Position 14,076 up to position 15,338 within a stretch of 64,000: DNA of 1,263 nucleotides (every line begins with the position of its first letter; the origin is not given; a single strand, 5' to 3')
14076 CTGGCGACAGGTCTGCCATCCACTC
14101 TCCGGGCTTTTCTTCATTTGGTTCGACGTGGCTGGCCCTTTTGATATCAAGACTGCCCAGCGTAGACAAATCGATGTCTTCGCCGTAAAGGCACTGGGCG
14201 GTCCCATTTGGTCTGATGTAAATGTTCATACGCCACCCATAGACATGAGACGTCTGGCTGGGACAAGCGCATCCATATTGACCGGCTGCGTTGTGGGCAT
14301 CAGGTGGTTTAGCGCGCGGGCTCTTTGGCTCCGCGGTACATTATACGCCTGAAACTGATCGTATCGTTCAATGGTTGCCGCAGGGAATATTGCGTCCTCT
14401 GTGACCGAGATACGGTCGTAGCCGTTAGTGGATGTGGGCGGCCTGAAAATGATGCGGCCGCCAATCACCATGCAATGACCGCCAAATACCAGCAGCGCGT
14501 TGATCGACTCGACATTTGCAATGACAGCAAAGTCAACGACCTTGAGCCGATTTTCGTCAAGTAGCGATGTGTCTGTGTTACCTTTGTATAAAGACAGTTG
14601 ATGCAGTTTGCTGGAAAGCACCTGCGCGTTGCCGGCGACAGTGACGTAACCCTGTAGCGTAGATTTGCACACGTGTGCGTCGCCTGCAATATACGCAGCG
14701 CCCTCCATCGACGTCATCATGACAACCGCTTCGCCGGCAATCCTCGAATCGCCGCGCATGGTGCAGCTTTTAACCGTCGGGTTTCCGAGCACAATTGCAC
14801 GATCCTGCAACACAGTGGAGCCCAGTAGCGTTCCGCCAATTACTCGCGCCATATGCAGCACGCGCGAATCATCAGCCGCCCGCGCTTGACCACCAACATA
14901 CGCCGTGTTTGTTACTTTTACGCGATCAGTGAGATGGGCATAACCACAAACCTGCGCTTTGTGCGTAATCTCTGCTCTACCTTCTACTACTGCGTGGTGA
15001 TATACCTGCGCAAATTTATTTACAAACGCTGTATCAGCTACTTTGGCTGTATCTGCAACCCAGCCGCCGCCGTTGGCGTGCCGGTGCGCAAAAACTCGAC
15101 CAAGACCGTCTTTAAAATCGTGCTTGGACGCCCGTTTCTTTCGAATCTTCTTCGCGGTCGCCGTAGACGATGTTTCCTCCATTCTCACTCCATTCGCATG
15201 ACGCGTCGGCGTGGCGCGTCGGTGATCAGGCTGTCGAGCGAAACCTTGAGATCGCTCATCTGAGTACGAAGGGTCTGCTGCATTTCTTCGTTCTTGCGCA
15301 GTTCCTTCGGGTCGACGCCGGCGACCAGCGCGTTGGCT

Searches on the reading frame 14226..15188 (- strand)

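Call 8: search_protein_families(library=pfam, proteins=[window:14226-15188:-], max_evalue=0.01)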
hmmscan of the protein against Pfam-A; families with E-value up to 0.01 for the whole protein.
window:14226-15188:- (320 aa): 0 families

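Call 9: search_protein_families(library=phrogs, proteins=[window:14226-15188:-], max_evalue=0.001)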
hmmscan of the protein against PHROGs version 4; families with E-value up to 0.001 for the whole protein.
window:14226-15188:- (320 aa): 2 families
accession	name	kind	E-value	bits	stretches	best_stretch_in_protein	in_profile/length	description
phrog_5070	-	unknown function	7.3e-20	72.2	1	39-157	50-170/182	-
phrog_7964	-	unknown function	1.3e-19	71.2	2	42-156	76-198/269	-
